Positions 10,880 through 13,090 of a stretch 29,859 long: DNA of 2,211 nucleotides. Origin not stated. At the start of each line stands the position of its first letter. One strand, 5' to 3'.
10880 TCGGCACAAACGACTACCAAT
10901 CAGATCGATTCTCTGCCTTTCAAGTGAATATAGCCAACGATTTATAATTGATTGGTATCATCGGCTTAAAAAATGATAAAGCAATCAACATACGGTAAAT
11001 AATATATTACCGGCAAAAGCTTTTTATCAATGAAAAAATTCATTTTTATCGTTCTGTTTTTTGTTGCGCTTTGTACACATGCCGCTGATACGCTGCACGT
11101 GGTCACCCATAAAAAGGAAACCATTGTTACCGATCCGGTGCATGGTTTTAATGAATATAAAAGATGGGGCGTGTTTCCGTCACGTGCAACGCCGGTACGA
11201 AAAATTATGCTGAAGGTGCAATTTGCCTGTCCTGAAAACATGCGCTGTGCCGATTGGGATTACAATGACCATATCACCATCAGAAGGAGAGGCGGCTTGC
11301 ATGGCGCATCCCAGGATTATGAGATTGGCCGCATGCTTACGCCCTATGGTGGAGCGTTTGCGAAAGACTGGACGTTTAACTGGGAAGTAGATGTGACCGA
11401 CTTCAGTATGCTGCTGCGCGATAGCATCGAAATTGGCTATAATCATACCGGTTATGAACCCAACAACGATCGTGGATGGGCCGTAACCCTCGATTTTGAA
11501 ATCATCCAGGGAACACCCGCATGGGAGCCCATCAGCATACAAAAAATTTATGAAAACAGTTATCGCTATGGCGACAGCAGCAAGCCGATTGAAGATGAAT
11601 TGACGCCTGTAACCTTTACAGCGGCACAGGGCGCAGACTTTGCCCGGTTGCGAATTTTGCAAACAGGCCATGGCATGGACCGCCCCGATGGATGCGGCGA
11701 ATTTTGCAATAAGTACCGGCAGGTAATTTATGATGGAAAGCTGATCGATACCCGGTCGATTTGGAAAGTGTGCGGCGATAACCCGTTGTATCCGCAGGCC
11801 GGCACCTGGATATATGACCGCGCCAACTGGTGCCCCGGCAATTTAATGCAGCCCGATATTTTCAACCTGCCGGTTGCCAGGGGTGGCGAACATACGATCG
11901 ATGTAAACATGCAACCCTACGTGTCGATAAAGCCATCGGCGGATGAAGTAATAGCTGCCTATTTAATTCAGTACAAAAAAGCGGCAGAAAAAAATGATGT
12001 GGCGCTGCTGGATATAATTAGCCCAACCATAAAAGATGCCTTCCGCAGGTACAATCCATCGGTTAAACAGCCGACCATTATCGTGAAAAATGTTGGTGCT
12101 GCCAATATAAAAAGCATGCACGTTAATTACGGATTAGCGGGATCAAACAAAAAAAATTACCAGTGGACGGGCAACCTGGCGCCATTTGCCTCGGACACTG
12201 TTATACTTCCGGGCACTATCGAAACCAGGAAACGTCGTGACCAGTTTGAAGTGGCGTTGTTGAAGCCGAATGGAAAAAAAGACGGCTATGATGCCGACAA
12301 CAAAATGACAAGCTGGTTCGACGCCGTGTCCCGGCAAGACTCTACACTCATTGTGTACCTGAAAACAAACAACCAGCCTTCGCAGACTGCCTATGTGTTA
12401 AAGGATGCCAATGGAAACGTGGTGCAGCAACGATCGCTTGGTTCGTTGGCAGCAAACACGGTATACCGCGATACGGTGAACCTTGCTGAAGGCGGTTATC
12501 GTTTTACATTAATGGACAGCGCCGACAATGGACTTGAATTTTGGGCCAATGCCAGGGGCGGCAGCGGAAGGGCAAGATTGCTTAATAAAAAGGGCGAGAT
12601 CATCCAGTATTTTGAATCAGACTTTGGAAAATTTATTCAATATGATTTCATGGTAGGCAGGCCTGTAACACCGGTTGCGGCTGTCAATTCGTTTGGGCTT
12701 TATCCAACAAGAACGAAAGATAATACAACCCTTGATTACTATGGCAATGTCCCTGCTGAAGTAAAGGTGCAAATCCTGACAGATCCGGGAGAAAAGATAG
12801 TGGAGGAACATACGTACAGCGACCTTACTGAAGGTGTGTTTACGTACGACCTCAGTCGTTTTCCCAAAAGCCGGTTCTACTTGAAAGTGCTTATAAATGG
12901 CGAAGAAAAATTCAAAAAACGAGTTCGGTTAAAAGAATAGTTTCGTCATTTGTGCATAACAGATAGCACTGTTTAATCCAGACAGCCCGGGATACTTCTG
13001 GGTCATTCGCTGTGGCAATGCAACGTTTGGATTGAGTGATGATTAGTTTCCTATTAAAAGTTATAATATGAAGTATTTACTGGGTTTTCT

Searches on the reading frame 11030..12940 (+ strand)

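Call 5: search_protein_families(library=pfam, proteins=[window:11030-12940:+])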
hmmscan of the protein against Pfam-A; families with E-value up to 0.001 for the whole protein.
window:11030-12940:+ (636 aa): 1 family
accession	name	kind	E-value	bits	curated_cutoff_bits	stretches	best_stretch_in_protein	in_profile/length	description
PF09113.15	N-glycanase_C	-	6.8e-15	55.5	25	1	189-294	8-119/140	Peptide-N-glycosidase F, C terminal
